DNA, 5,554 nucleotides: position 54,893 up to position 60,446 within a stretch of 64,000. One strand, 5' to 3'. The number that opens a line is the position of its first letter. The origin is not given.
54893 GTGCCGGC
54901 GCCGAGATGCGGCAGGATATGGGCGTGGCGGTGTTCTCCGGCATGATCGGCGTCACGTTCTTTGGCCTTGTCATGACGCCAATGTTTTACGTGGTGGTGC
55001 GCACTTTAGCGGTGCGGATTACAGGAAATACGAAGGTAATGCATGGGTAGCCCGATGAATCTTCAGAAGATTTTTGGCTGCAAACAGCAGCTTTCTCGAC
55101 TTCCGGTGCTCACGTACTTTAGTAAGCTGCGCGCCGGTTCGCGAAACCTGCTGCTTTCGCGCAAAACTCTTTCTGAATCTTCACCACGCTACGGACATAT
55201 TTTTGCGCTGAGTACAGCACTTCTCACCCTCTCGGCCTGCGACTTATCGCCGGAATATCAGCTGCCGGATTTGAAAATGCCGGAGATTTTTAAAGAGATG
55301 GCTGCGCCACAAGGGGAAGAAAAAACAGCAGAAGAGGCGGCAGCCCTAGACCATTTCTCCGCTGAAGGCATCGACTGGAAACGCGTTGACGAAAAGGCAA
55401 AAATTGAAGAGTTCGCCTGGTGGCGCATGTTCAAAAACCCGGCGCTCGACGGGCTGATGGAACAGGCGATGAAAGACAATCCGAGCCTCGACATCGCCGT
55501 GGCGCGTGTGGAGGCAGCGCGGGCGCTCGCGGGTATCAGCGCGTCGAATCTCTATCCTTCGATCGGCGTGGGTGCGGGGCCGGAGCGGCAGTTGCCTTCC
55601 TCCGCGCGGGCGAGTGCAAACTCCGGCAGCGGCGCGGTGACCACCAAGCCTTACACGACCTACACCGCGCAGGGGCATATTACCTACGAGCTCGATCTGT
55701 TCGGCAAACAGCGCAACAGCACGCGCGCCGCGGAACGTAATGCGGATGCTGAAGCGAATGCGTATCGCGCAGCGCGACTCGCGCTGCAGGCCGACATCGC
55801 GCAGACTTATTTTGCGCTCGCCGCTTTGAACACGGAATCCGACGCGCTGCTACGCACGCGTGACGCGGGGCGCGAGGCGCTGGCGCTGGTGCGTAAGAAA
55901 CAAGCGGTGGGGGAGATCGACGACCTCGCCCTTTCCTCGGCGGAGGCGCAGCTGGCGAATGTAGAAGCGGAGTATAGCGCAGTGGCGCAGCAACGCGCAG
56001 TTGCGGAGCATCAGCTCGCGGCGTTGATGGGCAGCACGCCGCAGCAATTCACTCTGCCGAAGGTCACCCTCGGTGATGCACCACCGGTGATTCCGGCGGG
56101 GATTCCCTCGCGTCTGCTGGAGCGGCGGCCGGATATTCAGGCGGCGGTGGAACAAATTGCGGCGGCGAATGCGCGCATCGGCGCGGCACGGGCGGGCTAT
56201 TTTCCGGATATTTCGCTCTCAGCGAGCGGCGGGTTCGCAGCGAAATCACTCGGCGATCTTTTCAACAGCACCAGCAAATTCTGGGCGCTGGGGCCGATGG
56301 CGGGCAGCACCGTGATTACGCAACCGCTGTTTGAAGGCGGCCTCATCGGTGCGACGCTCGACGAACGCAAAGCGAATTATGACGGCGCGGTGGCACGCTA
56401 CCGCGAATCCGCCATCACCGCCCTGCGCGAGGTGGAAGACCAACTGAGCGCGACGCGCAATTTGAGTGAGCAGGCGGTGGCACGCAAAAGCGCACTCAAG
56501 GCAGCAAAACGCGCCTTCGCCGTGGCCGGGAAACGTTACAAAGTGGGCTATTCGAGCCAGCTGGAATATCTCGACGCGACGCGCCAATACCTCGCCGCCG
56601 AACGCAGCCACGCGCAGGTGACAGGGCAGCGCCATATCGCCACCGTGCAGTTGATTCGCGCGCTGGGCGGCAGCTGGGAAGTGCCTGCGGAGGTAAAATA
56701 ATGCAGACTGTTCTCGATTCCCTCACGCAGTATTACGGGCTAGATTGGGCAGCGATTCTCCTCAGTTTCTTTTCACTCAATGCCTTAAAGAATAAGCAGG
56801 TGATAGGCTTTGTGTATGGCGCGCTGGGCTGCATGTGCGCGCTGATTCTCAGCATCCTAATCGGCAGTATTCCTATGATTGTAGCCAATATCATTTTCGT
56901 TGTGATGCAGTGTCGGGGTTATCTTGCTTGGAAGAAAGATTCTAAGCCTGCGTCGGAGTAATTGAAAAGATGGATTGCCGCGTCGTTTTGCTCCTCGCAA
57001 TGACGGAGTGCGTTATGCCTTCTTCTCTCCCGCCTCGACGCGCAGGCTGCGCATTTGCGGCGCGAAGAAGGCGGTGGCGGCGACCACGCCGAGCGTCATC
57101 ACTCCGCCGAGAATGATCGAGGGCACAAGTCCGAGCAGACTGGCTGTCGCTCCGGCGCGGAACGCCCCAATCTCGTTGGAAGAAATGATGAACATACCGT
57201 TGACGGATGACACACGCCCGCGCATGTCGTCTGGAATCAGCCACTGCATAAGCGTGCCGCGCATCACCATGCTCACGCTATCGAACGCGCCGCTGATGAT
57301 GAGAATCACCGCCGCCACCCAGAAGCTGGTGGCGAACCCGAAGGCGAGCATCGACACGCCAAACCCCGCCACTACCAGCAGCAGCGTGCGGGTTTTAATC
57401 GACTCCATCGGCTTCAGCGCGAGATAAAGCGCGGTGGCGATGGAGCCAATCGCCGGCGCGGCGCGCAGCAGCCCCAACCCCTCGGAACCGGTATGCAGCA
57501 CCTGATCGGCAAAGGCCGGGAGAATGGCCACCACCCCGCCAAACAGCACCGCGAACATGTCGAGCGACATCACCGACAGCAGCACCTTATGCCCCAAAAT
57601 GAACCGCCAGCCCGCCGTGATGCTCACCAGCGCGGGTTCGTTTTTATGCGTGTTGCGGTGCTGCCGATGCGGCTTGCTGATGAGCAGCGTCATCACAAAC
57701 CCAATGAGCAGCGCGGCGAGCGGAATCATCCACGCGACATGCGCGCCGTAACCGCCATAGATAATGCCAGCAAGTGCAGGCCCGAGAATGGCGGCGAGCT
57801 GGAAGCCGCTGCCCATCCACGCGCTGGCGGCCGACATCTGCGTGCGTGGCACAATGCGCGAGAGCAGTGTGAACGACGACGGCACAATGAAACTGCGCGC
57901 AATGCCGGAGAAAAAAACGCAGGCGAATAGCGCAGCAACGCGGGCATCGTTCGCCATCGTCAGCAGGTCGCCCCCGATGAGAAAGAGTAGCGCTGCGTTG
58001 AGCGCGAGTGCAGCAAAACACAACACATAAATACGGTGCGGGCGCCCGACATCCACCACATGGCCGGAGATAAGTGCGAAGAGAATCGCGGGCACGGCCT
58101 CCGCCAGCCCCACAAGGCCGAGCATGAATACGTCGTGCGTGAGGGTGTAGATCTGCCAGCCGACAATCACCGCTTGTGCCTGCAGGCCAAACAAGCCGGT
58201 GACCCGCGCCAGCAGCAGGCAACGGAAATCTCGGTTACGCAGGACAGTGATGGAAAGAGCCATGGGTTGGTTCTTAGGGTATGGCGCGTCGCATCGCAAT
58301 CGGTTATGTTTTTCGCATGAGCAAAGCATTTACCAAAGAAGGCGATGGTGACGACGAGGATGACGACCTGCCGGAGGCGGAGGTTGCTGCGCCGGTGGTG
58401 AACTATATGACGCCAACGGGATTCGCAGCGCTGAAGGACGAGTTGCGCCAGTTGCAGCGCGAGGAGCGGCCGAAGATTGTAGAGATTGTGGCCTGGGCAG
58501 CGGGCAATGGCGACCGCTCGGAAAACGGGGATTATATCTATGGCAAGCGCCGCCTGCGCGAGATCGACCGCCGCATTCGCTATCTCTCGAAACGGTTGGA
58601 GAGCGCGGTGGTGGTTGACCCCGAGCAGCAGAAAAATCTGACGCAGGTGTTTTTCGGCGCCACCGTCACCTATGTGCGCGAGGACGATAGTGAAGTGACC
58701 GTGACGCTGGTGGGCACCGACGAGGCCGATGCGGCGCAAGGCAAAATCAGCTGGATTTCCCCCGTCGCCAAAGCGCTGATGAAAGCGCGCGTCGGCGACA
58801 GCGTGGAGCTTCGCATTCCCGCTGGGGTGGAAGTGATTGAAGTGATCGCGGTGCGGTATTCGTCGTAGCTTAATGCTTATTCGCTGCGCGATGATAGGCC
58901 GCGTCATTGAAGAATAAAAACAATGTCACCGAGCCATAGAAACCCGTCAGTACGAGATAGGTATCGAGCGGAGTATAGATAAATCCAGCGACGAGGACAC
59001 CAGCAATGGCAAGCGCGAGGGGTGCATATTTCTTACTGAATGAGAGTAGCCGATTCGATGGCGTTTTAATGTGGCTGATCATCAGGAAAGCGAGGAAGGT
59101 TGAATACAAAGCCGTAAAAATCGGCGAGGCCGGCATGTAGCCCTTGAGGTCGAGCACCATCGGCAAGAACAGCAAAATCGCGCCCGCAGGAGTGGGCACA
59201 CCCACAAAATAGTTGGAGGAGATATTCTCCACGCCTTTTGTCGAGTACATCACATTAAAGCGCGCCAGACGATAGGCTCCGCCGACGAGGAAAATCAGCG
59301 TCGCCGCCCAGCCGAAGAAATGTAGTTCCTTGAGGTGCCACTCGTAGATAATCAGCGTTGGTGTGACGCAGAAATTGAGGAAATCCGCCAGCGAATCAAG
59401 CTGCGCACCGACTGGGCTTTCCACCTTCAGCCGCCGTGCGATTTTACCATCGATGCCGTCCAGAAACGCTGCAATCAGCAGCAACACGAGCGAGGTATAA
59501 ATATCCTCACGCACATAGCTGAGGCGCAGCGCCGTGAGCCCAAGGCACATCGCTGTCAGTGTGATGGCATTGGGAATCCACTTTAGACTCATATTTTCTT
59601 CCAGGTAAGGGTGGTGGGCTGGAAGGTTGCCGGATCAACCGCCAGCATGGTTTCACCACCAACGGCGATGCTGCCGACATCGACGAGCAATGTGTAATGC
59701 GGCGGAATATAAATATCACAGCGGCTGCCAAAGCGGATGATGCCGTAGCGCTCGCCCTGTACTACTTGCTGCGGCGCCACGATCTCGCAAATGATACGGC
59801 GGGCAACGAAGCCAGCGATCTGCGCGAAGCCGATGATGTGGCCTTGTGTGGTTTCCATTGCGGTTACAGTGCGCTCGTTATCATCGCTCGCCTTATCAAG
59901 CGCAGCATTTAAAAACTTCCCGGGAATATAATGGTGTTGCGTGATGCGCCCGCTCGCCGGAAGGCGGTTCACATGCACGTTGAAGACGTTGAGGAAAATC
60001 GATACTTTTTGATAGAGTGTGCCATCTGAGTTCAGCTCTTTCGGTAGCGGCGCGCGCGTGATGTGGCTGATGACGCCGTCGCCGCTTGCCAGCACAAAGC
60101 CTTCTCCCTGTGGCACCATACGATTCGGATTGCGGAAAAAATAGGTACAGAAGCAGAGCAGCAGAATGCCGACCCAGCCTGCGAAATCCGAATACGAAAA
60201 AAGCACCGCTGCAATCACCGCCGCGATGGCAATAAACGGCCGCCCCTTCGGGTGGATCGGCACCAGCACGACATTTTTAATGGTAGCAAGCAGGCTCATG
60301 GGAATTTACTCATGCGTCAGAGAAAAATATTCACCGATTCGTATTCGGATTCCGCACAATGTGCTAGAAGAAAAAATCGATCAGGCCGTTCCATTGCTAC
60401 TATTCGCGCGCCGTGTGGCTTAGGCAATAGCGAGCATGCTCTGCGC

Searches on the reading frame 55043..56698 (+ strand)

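Call 46: search_protein_families(library=pfam, proteins=[window:55043-56698:+], max_evalue=0.01)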
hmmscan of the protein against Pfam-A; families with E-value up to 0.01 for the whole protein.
window:55043-56698:+ (552 aa): 1 family
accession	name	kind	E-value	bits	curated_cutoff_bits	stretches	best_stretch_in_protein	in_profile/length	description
PF02321.23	OEP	-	4.6e-54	183.5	22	2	357-542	7-187/187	Outer membrane efflux protein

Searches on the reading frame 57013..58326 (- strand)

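Call 46: search_protein_families(library=pfam, proteins=[window:57013-58326:-], max_evalue=0.01)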
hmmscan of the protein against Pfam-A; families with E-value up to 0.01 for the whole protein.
window:57013-58326:- (437 aa): 2 families
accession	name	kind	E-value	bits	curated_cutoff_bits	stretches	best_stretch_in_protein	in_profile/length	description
PF07690.21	MFS_1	-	2.9e-28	99.2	33.4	2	38-299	2-252/347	Major Facilitator Superfamily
PF05977.19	MFS_3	-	7.8e-28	97.6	27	1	27-427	5-400/524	Transmembrane secretion effector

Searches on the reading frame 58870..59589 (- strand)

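Call 46: search_protein_families(library=pfam, proteins=[window:58870-59589:-], max_evalue=0.01)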
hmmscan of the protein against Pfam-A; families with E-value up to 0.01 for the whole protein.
window:58870-59589:- (239 aa): 1 family
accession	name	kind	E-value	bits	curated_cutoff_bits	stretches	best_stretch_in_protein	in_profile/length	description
PF01066.26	CDP-OH_P_transf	-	2.3e-22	80.5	22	1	5-146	3-134/152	CDP-alcohol phosphatidyltransferase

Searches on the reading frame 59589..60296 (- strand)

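Call 46: search_protein_families(library=pfam, proteins=[window:59589-60296:-], max_evalue=0.01)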
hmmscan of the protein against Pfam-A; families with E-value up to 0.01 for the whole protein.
window:59589-60296:- (235 aa): 1 family
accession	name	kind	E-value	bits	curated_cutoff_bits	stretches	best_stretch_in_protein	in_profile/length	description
PF02666.20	PS_Dcarbxylase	-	4.7e-39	134.5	22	1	49-218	4-197/198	Phosphatidylserine decarboxylase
